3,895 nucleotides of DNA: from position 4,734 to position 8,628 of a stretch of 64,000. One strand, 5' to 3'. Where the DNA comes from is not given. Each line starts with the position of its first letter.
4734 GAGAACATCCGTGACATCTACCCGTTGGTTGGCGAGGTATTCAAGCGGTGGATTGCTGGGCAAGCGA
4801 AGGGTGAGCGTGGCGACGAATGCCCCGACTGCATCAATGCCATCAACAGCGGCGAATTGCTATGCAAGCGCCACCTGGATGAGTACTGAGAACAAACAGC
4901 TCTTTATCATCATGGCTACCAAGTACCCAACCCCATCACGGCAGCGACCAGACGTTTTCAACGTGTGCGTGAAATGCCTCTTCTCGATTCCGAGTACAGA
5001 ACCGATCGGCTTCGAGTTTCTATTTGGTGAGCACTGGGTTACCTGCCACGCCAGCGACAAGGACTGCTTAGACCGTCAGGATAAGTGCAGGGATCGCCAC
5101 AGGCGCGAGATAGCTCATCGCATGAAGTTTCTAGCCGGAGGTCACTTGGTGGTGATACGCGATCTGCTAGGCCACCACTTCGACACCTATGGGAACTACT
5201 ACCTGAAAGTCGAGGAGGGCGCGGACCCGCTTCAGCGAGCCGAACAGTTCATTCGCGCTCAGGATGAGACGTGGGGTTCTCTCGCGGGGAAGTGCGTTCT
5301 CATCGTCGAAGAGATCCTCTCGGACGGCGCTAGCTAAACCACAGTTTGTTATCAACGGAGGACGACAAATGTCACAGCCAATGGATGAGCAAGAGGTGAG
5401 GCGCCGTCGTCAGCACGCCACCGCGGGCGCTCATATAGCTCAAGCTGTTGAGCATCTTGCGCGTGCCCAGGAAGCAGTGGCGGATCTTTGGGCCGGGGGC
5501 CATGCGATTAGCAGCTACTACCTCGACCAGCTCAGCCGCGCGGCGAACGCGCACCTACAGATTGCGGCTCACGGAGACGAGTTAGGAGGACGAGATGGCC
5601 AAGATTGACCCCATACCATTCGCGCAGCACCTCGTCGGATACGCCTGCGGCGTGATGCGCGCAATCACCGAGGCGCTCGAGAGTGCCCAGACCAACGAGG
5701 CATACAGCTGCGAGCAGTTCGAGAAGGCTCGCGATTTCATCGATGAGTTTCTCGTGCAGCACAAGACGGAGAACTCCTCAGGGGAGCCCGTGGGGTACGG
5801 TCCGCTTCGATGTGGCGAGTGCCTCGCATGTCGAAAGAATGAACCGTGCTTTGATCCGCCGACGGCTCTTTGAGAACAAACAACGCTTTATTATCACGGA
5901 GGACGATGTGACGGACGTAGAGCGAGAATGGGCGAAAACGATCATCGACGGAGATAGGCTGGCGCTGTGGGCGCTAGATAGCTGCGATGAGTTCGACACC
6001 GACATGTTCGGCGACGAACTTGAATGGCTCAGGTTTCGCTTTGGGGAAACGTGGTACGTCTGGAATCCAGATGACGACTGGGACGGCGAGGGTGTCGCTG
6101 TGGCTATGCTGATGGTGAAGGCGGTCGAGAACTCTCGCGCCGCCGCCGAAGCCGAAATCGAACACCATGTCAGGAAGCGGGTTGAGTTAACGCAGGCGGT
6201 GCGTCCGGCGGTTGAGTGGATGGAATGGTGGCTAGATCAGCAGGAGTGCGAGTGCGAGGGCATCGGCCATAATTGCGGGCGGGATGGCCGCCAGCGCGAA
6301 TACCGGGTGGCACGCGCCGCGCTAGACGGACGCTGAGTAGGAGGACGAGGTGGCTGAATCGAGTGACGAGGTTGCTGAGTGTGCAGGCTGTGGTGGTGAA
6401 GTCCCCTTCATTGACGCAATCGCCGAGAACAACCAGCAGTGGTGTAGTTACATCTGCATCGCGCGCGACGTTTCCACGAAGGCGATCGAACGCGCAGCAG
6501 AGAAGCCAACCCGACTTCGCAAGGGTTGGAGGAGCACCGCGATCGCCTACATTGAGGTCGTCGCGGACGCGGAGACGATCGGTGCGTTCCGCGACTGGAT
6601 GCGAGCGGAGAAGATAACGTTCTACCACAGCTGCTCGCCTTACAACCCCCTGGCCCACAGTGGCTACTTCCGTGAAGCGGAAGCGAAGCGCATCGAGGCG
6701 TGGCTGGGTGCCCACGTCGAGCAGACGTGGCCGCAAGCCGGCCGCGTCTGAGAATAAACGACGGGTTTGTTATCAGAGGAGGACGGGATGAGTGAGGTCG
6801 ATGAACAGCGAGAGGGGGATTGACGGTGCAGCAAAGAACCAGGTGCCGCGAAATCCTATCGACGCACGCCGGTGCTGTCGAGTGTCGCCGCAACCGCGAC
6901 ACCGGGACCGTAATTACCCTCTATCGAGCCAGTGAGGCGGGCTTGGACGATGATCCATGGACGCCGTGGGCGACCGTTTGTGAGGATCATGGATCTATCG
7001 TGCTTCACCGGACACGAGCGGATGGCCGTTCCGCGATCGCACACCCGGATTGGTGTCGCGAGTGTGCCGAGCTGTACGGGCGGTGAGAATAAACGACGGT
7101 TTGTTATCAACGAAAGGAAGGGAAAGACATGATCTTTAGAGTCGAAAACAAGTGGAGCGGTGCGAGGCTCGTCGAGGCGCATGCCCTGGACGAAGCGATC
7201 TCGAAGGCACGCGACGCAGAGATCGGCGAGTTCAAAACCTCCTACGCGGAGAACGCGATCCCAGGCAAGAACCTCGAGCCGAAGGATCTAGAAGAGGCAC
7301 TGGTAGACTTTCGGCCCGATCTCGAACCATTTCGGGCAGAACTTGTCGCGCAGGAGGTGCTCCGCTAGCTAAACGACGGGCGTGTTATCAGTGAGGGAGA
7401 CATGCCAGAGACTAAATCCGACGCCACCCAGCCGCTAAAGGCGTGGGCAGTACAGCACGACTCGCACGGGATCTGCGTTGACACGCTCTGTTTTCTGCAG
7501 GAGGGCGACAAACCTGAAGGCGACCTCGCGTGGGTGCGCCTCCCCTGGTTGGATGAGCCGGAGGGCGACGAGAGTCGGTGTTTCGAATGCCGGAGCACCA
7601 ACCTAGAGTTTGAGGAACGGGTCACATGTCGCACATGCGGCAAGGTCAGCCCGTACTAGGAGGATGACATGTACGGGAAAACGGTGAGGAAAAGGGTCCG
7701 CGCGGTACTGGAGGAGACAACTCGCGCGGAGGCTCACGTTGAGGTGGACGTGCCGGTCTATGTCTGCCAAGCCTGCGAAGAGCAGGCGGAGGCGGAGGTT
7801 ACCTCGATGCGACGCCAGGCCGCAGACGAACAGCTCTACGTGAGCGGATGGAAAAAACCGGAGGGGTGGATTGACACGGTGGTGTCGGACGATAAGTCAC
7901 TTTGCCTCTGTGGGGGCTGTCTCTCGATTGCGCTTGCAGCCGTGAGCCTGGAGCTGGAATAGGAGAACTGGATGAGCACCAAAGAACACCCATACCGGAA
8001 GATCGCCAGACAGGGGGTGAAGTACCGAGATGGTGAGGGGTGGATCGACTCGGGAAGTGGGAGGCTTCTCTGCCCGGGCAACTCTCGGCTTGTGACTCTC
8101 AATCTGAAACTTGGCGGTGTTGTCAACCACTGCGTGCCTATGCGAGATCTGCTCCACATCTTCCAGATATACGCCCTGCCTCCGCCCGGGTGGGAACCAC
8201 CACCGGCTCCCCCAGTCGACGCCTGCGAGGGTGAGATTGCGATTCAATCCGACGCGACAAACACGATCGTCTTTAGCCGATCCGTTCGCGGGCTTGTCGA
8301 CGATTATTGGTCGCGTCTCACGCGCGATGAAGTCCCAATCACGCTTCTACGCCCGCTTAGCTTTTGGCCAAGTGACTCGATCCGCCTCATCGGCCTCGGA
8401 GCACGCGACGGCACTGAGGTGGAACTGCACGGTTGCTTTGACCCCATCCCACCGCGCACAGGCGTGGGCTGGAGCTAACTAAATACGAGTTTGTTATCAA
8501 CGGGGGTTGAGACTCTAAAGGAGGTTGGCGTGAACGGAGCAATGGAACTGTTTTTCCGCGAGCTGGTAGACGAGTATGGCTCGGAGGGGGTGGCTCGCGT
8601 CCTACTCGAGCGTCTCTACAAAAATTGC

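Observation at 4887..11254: Second, early-module intercistronic motif AAAC-N4-7-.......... that incorporates the upstream stop codon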

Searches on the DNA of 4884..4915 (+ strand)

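Call 81: build_rna_model(alignment_id=A2, structure=none)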
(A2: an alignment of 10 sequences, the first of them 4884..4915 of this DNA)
Model R1 built from alignment A2 (10 sequences, 33 columns); structure: none (sequence only).
model positions 32; base pairs 0; branch points 0; effective number of sequences 10; information 0.864 bits per position. No base pairs: searches with it score sequence only.

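Call 82: search_with_rna_model(model_id=R1, source=window, filters=off, max_evalue=10)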
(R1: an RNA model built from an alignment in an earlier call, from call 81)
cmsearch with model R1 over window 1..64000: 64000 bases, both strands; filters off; matches with E-value up to 10: 21.
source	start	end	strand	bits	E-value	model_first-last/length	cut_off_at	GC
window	7082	7111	+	28.6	9.2e-08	2-31/32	-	0.4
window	6748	6777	+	26.4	4.7e-07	3-31/32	-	0.4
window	11228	11254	+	25.9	6.8e-07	4-30/32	-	0.41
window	9910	9937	+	24.1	2.7e-06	3-30/32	-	0.29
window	5328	5356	+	23.9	3e-06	3-31/32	-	0.41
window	5870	5898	+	23.8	3.2e-06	3-31/32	-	0.34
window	30087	30115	-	22.3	1e-05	2-30/32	-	0.21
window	8474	8501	+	21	2.7e-05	4-31/32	-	0.32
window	4886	4914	+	19.3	9.2e-05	3-31/32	-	0.38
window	30087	30115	+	19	0.00012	3-31/32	-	0.21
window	7364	7392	+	17.4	0.00039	4-31/32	-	0.52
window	7084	7111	-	10.4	0.07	2-29/32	-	0.36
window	4886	4912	-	10.4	0.073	4-30/32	-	0.37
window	5870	5897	-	9.2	0.17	3-30/32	-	0.32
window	6748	6776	-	8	0.44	3-30/32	-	0.41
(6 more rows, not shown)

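Call 83: search_with_rna_model(model_id=R1, sources=[L121, L122, L124, L125, L126, L129, L145, L146, L147, L148, L149, L150], max_evalue=10)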
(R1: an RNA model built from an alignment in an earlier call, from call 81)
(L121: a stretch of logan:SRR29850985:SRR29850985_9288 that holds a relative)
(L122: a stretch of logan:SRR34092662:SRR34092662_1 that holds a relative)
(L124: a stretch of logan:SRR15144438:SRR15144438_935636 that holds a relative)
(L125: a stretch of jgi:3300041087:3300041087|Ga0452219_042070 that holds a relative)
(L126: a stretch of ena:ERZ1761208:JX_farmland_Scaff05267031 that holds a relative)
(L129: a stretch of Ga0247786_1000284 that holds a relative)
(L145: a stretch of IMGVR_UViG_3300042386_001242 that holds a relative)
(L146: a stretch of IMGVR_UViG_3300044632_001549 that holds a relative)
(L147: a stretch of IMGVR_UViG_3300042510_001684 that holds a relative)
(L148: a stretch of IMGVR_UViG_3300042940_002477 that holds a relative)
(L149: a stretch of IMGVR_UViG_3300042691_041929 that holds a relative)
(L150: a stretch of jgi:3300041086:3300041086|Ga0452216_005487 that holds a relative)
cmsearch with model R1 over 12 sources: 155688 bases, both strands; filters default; matches with E-value up to 10: 12.
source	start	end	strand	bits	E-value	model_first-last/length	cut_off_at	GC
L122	14612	14641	+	28.6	2.2e-07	2-31/32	-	0.4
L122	14278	14307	+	26.4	1.1e-06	3-31/32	-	0.4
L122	18758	18784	+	25.9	1.6e-06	4-30/32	-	0.41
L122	17440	17467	+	24.1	6.6e-06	3-30/32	-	0.29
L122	12858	12886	+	23.9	7.3e-06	3-31/32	-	0.41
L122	13400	13428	+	23.8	7.9e-06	3-31/32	-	0.34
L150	6088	6116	+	22.3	2.5e-05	2-30/32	-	0.21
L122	16004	16031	+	21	6.5e-05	4-31/32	-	0.32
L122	12416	12444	+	19.3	0.00022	3-31/32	-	0.38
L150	6088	6116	-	19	0.00029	3-31/32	-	0.21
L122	14894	14922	+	17.4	0.00095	4-31/32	-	0.52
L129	3923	3949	-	15.3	0.0044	3-30/32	-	0.26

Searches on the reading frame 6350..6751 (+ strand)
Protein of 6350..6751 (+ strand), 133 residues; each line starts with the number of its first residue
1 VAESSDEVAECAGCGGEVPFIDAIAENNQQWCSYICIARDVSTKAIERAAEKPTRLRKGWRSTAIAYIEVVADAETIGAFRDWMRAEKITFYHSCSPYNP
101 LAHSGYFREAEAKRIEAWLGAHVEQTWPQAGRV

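Call 22: search_protein_families(library=pfam, proteins=[window:6350-6751:+], max_evalue=0.01)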
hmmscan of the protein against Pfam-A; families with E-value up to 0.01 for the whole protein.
window:6350-6751:+ (133 aa): 0 families

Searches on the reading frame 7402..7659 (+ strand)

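Call 22: search_protein_families(library=pfam, proteins=[window:7402-7659:+], max_evalue=0.01)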
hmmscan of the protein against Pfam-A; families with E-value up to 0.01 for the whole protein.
window:7402-7659:+ (85 aa): 1 family
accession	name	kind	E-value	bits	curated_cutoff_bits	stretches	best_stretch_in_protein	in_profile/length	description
PF01363.27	FYVE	-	0.0024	18.4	27.8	1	53-82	4-33/67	FYVE zinc finger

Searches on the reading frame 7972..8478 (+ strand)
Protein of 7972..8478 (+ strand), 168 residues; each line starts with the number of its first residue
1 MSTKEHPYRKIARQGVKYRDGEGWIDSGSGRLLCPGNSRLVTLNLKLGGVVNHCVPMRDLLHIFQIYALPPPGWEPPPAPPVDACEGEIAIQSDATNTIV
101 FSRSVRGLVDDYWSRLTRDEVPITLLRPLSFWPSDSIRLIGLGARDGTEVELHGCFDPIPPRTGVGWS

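Call 22: search_protein_families(library=pfam, proteins=[window:7972-8478:+], max_evalue=0.01)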
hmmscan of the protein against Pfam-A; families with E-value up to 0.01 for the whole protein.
window:7972-8478:+ (168 aa): 0 families

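Call 84: find_encoding_contigs(protein=window:7972-8478:+, flank=10000, max_places=10)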
Protein window:7972-8478:+ (168 aa): 1 contig read that carries it; 1 place shown.
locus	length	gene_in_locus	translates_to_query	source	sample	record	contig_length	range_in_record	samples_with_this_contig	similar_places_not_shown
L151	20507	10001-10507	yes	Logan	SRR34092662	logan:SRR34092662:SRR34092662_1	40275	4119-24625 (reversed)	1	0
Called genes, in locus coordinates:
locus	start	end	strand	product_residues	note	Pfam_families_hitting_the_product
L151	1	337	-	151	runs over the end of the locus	-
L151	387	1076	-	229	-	PF01551:Peptidase_M23 (weak)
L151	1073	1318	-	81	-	-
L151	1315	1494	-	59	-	-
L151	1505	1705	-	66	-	-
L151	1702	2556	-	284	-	PF00589:Phage_integrase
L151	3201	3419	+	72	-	-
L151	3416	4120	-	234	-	PF13578:Methyltransf_24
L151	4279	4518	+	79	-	PF13744:HTH_37 (weak), PF13560:HTH_31, PF12844:HTH_19 (weak), PF01381:HTH_3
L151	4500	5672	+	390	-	-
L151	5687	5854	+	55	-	-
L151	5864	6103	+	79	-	-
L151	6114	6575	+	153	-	-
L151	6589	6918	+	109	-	-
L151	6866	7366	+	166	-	-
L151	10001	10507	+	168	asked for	-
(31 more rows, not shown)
